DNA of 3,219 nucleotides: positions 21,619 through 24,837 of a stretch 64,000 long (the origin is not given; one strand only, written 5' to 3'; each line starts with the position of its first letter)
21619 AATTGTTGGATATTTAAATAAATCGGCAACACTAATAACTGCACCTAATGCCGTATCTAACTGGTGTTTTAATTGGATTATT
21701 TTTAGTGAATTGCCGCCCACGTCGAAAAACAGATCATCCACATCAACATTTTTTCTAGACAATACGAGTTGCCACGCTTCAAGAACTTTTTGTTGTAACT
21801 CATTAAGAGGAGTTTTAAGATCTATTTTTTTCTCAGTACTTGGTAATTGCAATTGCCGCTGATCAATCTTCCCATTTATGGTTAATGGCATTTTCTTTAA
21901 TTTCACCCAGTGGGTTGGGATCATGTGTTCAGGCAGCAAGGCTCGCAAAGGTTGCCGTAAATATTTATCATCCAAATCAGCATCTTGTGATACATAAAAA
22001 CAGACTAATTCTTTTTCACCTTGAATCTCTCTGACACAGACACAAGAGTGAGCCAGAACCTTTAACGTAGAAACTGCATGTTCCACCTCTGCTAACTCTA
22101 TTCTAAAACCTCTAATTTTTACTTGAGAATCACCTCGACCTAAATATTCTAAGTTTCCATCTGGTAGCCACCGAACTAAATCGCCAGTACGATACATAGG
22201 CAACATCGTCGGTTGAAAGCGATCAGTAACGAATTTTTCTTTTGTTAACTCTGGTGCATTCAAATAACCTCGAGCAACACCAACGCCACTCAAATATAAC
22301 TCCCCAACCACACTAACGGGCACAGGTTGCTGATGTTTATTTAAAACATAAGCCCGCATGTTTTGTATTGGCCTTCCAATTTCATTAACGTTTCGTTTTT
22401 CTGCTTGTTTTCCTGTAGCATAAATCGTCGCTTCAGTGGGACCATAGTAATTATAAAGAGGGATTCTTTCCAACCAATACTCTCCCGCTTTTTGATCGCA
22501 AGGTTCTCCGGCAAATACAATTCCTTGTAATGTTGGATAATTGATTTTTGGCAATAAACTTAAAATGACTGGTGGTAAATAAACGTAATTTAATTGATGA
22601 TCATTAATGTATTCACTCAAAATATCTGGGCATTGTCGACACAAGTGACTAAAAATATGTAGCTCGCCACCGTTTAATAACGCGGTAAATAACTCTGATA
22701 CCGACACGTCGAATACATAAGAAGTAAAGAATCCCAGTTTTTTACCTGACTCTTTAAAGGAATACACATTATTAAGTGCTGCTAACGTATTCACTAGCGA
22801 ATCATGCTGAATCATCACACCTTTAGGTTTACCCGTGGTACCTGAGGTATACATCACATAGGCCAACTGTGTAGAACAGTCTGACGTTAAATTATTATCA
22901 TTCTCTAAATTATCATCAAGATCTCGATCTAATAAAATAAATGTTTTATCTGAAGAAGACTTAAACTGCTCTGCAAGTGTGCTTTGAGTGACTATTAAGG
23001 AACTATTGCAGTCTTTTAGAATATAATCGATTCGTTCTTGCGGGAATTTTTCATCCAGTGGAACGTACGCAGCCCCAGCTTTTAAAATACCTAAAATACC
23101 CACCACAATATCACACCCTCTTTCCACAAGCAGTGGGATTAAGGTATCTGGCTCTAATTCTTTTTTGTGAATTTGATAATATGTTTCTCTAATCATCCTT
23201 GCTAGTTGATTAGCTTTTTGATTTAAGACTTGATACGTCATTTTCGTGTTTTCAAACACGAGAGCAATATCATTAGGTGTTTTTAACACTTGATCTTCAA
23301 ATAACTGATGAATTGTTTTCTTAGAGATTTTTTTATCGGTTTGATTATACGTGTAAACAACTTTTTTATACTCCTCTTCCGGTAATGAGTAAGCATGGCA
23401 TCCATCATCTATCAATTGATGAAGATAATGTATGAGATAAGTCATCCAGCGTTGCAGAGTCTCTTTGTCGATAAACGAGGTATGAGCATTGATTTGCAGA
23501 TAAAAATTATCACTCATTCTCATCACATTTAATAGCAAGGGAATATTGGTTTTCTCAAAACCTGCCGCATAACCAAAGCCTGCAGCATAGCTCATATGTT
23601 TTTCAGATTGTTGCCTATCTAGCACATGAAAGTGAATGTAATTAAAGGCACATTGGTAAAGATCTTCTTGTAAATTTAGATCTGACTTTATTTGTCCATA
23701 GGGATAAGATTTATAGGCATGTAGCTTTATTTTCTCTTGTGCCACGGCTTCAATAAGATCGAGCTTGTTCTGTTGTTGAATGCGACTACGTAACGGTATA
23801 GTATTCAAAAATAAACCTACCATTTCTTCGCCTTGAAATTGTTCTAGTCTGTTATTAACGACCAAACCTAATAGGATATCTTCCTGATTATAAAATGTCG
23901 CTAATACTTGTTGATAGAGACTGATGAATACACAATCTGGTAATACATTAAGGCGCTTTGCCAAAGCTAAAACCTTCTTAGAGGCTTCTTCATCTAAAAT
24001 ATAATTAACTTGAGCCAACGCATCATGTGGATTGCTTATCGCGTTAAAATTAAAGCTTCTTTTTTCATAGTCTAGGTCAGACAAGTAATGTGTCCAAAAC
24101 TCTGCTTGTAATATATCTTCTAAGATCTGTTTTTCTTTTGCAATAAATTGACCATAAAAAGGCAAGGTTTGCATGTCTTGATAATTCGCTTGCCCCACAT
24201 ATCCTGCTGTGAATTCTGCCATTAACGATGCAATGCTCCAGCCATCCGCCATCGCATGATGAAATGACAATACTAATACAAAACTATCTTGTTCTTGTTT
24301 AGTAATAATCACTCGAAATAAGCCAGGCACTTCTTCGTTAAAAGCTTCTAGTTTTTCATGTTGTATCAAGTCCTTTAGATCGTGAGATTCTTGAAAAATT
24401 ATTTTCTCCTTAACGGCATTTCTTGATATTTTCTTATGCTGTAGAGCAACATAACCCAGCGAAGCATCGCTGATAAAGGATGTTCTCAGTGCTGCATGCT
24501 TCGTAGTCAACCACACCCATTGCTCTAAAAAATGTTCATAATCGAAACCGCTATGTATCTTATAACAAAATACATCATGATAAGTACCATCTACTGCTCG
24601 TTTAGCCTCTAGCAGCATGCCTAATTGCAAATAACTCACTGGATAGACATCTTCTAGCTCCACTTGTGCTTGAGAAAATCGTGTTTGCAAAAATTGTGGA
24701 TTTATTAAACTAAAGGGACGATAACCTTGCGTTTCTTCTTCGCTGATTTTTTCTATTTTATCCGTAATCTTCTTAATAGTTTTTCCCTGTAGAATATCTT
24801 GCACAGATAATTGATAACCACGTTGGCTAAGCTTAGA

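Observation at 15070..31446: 11.5-kb single-gene NRPS-PKS hybrid embedded in a co-directional array with an MFS exporter, thiL and an orphan two-component pair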

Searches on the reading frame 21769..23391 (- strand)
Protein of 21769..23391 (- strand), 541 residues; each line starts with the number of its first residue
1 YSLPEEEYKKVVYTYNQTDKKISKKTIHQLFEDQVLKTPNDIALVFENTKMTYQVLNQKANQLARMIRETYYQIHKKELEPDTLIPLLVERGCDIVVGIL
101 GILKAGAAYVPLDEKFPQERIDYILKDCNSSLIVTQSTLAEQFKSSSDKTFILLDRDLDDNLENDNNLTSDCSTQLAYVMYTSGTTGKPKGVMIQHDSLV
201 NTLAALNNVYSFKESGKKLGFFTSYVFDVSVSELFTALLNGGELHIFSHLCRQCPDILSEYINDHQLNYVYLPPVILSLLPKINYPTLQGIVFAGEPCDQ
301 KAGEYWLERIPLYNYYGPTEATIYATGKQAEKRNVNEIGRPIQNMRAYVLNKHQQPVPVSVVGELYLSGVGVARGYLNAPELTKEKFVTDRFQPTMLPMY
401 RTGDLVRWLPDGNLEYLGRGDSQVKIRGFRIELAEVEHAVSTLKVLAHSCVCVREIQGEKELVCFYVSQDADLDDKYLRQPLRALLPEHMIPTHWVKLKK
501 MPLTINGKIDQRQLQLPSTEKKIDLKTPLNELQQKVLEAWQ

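Call 65: search_solved_structures(query=window:21769-23391:-, max_evalue=1e-30)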
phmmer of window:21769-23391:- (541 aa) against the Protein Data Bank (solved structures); distinct sequences matched with E-value up to 1e-30: 72 (the best 60 are shown).
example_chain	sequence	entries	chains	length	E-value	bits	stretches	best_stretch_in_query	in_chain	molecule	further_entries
6mfz_A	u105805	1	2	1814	2e-198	663.4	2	4-540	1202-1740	Linear gramicidin synthase subunit A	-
9be3_A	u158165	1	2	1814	2e-198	663.4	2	4-540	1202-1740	Linear gramicidin synthase subunit A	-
9be4_A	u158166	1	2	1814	2e-198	663.4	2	4-540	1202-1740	Linear gramicidin synthase subunit A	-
9meh_A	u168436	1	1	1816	2e-198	663.4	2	4-540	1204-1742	Linear gramicidin synthase subunit A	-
6mfy_A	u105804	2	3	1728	3e-197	659.5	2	21-540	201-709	Linear gramicidin synthase subunit A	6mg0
1amu_A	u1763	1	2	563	9.4e-114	384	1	9-541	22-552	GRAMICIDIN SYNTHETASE 1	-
9bfd_A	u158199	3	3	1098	1.4e-109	370.2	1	24-519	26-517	Tyrocidine synthase 1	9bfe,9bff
8jbr_A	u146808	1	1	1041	4.9e-108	365.2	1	3-537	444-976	McyA protein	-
8xjz_C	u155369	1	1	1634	6.1e-108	364.9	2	37-541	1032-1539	Peptide synthetase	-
9bfd_B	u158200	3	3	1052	4.2e-100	339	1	9-541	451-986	Tyrocidine synthase 2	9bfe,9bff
8hlk_A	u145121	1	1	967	1.9e-99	336.8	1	7-518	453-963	Microcystin synthetase B (Fragment)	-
6mfx_A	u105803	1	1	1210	3.4e-98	332.7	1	21-540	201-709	Linear gramicidin synthase subunit A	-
5es5_A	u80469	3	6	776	4e-98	332.4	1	21-540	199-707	Linear gramicidin synthetase subunit A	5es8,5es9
5u89_A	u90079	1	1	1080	1.1e-97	331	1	5-534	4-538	Amino acid adenylation domain protein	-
6mfw_A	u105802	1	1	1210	1.2e-97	330.9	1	21-540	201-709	Linear gramicidin synthase subunit A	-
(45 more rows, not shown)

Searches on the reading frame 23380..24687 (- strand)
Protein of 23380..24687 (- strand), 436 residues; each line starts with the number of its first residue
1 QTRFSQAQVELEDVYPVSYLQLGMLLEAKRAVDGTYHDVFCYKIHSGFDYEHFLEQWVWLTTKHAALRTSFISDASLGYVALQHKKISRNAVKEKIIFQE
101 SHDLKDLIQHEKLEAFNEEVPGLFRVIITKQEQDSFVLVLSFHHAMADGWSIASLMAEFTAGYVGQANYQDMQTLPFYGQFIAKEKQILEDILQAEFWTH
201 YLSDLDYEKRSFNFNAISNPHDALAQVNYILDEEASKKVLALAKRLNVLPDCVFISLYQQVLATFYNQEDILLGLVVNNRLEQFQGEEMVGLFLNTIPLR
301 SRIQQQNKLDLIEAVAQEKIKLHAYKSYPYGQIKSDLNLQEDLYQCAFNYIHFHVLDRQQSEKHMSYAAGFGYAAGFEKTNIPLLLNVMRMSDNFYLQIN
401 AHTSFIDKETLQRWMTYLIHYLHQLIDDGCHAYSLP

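Call 26: search_solved_structures(query=window:23380-24687:-, max_evalue=0.001)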
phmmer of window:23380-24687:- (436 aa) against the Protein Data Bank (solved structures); distinct sequences matched with E-value up to 0.001: 28.
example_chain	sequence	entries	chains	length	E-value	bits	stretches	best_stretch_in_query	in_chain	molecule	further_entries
8jbr_A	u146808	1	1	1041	1.2e-45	159.7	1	9-389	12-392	McyA protein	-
9rde_A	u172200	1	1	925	1.1e-26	97.3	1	8-373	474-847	Bacitracin synthase 3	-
7r9x_A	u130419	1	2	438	4.5e-26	95.3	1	10-357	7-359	AmbE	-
8hlk_A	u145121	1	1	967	3.7e-20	75.8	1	7-428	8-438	Microcystin synthetase B (Fragment)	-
9lcq_A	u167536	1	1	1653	1.1e-19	74.2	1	10-431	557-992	PvdL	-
9up2_A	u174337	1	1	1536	1.7e-19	73.6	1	10-431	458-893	PvdL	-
9lcp_A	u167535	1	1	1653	2.1e-19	73.3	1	10-431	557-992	PvdL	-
9lco_A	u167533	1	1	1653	2.1e-19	73.3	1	10-431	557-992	PvdL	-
9bfd_B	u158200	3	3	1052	9.6e-18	67.8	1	6-418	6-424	Tyrocidine synthase 2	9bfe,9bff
2jgp_A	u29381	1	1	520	2.9e-17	66.2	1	4-415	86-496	TYROCIDINE SYNTHETASE 3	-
8f7h_A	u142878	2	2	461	6.5e-17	65.1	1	10-428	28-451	Surfactin synthetase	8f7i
8f7f_A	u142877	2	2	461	1.4e-16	64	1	10-428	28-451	Surfactin synthetase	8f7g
2vsq_A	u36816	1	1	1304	6.8e-14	55.1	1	3-428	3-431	SURFACTIN SYNTHETASE SUBUNIT 3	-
6p1j_A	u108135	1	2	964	2.5e-08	36.8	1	13-345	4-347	Txo2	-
8z0q_C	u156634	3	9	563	4e-08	36.1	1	29-347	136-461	Special condensation domain in NRPS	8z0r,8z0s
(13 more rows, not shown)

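Call 28: search_solved_structures(query=window:23380-24687:-, max_evalue=1e-20, show_alignments=3)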
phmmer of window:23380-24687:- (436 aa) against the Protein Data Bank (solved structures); distinct sequences matched with E-value up to 1e-20: 3.
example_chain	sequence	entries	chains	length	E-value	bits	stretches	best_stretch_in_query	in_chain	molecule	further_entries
8jbr_A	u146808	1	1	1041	1.2e-45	159.7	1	9-389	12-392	McyA protein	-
9rde_A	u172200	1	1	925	1.1e-26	97.3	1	8-373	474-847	Bacitracin synthase 3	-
7r9x_A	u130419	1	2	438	4.5e-26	95.3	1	10-357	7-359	AmbE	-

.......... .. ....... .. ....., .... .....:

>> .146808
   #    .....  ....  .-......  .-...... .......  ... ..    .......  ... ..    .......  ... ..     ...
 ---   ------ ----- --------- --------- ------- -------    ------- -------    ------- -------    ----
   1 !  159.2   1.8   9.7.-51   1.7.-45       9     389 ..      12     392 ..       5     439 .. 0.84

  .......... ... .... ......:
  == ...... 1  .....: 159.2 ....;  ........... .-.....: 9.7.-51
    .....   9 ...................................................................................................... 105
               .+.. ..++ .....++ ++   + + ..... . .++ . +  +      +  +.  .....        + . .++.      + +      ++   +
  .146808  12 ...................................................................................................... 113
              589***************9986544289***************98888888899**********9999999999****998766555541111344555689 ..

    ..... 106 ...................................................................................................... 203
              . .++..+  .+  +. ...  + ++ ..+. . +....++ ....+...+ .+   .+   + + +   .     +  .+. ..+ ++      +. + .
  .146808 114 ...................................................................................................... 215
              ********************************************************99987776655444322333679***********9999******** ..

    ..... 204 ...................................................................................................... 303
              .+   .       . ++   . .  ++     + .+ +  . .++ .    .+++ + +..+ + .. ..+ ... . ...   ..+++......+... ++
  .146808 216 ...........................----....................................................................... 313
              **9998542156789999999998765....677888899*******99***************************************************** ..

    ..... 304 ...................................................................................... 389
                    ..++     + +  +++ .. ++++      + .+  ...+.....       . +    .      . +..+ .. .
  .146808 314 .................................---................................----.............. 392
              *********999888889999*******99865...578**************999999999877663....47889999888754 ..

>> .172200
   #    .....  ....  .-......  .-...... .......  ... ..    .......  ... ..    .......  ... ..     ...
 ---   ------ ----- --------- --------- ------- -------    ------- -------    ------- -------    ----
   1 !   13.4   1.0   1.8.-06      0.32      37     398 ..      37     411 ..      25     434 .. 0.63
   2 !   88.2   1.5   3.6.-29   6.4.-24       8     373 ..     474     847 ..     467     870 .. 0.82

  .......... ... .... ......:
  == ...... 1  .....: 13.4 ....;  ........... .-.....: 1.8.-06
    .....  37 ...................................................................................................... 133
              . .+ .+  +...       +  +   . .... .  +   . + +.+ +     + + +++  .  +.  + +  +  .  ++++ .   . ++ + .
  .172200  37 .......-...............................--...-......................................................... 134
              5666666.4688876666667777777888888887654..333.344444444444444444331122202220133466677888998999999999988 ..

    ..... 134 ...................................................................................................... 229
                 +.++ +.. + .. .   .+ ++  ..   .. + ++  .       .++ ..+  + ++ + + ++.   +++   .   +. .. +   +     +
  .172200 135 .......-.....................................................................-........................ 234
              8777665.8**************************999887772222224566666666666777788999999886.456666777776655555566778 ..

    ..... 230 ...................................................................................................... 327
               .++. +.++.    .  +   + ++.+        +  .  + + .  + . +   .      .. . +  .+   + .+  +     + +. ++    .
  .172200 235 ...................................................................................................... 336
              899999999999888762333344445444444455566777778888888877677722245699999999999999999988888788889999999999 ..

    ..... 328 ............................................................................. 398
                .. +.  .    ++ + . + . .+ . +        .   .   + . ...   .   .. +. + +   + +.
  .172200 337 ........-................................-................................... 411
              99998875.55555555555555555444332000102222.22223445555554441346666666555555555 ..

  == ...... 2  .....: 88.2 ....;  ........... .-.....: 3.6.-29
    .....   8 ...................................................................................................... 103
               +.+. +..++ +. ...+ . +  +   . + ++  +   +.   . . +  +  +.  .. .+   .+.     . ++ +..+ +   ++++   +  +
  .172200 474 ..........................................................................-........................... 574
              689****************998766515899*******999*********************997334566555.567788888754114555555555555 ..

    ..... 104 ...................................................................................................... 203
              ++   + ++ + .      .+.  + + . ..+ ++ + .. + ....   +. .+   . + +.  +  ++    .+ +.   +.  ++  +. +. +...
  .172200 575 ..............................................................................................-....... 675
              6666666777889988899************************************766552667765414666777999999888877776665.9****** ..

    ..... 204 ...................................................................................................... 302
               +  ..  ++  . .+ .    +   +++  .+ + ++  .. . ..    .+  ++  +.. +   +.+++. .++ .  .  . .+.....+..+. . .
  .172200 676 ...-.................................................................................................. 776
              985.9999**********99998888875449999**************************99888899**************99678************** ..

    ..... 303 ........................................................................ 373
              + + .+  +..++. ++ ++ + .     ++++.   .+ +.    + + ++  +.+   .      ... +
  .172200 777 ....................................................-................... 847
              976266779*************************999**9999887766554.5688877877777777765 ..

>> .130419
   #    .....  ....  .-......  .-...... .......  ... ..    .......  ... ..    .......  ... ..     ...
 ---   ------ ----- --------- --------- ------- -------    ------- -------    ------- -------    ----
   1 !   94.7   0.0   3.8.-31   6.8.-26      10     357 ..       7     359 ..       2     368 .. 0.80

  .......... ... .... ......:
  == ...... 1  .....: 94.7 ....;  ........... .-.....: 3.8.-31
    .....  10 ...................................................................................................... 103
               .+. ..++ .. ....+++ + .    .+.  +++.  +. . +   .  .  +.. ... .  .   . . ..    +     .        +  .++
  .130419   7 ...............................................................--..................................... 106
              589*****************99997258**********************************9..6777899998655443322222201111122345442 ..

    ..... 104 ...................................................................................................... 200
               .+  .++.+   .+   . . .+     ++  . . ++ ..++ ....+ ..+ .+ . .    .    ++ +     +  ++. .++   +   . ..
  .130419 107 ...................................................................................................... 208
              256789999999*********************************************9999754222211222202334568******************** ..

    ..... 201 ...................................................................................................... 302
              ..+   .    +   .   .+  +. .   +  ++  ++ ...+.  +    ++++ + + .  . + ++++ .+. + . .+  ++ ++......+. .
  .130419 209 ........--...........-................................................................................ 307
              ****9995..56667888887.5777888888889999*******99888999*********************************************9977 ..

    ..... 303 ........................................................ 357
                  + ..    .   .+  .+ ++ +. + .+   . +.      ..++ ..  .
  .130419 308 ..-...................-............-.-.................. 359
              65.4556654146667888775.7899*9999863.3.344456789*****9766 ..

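Call 57: search_protein_families(library=pfam, proteins=[window:23380-24687:-], max_evalue=1)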
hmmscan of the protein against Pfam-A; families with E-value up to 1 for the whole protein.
window:23380-24687:- (436 aa): 3 families
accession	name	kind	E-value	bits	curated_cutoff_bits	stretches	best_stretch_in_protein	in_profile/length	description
PF00668.25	Condensation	-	2.3e-50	172.1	30.6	1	12-429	2-437/456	Condensation domain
PF02458.20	Transferase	-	0.0019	17.4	22.7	1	108-166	119-176/434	Transferase family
PF03007.21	WS_DGAT_cat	-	0.065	13.4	23.6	1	133-169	126-162/263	Wax ester synthase/diacylglycerol acyltransferase catalytic domain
